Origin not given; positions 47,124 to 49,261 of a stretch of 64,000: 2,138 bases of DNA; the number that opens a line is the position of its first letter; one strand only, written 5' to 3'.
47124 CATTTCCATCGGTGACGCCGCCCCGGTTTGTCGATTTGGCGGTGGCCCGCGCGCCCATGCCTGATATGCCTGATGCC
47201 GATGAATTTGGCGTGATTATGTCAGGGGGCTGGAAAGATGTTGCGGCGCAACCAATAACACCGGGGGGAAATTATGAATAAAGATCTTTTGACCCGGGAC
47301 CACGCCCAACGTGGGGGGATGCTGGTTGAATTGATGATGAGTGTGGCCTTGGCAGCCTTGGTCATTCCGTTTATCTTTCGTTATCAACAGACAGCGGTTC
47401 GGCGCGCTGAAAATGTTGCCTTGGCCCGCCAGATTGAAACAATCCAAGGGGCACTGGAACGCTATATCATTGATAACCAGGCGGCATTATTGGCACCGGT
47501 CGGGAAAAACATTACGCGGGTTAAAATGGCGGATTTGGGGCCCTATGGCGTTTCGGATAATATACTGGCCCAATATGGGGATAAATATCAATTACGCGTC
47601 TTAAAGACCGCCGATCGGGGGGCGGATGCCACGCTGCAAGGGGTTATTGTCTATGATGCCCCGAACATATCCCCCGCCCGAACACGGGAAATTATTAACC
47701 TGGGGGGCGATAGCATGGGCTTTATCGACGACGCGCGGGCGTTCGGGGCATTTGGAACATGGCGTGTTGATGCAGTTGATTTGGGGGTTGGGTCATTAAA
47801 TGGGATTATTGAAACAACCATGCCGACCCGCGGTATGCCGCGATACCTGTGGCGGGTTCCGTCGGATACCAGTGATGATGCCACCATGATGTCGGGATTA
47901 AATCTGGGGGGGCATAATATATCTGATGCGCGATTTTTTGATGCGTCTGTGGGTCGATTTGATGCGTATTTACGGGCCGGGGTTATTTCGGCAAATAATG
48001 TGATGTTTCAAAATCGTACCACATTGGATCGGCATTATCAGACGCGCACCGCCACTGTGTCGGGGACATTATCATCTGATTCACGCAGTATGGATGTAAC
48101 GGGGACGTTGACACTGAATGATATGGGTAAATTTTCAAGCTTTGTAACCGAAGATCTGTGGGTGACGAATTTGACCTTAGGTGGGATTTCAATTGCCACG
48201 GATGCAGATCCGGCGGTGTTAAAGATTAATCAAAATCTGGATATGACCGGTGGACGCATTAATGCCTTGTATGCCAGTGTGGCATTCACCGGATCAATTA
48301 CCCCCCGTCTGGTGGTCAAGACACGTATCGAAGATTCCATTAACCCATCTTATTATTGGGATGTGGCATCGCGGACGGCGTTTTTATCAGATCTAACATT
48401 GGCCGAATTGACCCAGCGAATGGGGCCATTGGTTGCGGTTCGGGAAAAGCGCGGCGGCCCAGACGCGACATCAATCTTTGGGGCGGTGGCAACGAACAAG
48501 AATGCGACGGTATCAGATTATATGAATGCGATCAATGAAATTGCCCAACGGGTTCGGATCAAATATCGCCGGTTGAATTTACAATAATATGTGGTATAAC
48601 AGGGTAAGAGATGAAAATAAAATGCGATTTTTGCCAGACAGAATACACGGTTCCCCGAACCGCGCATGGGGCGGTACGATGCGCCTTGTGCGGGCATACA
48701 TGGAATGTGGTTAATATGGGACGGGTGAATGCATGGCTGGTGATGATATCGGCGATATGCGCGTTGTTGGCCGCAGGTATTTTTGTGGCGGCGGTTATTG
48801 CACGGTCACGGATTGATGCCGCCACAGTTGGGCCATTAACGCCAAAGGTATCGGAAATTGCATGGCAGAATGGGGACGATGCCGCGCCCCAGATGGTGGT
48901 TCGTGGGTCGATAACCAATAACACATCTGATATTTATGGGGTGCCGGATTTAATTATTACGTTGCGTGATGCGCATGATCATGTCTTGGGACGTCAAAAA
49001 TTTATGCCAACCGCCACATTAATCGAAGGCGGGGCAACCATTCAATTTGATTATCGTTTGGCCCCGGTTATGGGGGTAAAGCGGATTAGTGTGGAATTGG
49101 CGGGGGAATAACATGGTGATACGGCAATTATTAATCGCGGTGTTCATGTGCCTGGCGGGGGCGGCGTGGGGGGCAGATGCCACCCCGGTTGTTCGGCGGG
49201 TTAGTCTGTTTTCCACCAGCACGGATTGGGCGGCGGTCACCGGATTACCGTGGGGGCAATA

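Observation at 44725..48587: Three tandem, translationally coupled paralogs (451/404/437 aa) with type IV prepilin-like N-termini and beta-solenoid-like bodies, with no assembly genes nearby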

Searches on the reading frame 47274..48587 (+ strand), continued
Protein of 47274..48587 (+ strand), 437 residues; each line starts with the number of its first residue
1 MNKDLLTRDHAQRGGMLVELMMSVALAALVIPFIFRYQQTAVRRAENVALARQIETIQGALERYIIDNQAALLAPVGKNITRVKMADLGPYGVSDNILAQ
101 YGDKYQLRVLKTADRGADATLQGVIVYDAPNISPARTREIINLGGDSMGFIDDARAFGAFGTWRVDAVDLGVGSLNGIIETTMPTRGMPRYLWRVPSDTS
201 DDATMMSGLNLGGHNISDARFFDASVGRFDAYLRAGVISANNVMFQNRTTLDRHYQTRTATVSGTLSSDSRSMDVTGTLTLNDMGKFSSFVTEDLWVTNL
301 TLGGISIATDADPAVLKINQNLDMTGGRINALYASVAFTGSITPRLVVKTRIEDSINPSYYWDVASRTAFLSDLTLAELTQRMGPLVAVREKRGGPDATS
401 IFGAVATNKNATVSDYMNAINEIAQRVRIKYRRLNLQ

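Call 102: search_solved_structures(query=A8, max_evalue=1, show_alignments=1)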
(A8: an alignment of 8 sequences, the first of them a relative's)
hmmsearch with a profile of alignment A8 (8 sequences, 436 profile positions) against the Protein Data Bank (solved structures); distinct sequences matched with E-value up to 1: 0.

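Call 104: find_related_loci(query=P0508, collection=genome_contigs, flank=10000)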
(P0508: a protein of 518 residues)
Query P0508 (518 aa) in genome_contigs; peptide patterns used: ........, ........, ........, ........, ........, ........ (x = any residue, [..] = any of these).
80 stretches matched a pattern, but none encodes a relative of the query by tblastn (E <= 1e-3).

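Call 105: find_related_loci(query=P0508, collection=metagenome_contigs, flank=10000)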
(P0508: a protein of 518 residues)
Query P0508 (518 aa) in metagenome_contigs; peptide patterns used: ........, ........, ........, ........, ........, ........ (x = any residue, [..] = any of these).
136 stretches matched a pattern, but none encodes a relative of the query by tblastn (E <= 1e-3).

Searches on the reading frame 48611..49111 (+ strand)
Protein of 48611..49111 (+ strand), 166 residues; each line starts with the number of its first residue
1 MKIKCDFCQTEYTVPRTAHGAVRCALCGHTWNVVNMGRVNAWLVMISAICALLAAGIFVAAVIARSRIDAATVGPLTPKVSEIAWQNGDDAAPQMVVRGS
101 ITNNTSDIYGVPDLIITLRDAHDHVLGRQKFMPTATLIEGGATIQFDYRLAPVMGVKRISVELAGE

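Call 3: search_protein_families(library=pfam, proteins=[window:48611-49111:+], max_evalue=1)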
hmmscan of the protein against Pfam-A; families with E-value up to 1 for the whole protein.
window:48611-49111:+ (166 aa): 12 families
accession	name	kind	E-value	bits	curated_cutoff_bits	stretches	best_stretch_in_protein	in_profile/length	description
PF13717.11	Zn_ribbon_4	-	3.8e-07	30.4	30.3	1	1-32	1-36/36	zinc-ribbon domain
PF11906.13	DUF3426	-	5.4e-05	23.8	27.7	1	38-136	24-110/147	Protein of unknown function (DUF3426)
PF01667.23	Ribosomal_S27e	-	0.00078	19.5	24.5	1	1-30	6-35/55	Ribosomal protein S27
PF08271.17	Zn_Ribbon_TF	-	0.016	15.2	29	1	4-29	2-27/43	TFIIB zinc-binding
PF13719.11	Zn_ribbon_5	-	0.063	13.5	29.3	1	1-31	1-35/37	zinc-ribbon domain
PF24859.1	FdhE_central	-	0.076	13.6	27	0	23-34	27-38/39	FdhE, central domain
PF01780.25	Ribosomal_L37ae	-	0.13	12.8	21.9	1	2-31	33-61/85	Ribosomal L37ae protein family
PF24071.1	Phage_zn_bind_3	-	0.19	12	27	1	3-35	1-29/46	Phage FDXHR zinc binding domain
PF24230.1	Phage_zn_bind_6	-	0.22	12.2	27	0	26-46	5-25/71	Phage zinc binding domain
PF10571.15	UPF0547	-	0.26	11.9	29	1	19-32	12-25/26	Uncharacterised protein family UPF0547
PF13408.12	Zn_ribbon_recom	-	0.29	12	25.3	0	20-36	4-20/58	Recombinase zinc beta ribbon domain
PF06170.17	DUF983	-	0.98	10.2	22.6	1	23-63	10-50/85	Protein of unknown function (DUF983)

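Call 4: search_protein_families(library=ncbifam, proteins=[window:48611-49111:+], max_evalue=1)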
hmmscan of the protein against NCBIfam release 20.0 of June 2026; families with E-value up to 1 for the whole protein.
window:48611-49111:+ (166 aa): 7 families
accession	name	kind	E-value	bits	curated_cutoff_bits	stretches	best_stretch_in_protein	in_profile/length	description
TIGR02098.1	MJ0042_CXXC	domain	2.5e-06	27.1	20.9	1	1-34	1-38/38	MJ0042-type zinc finger domain-containing protein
NF001629.0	PRK00415.1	equivalog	0.00056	19.4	70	1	1-30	13-42/62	30S ribosomal protein S27e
NF038353.1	FxLYD_dom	domain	0.0011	18.8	23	1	95-146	4-53/71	FxLYD domain-containing protein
NF041070.1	carrier_LysW_Arch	domain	0.01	15.9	75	1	1-36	1-38/57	alpha-aminoadipate/glutamate carrier protein LysW/ArgW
NF001606.0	PRK00398.1-3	equivalog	0.02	14.7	72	1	1-29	1-27/44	DNA-directed RNA polymerase subunit P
NF003058.0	PRK03976.1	equivalog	0.039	13.9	87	1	3-31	37-64/91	50S ribosomal protein L37ae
TIGR01053.1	LSD1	subfamily_domain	0.087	12.5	15.5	0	3-34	2-31/31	zinc finger domain-containing protein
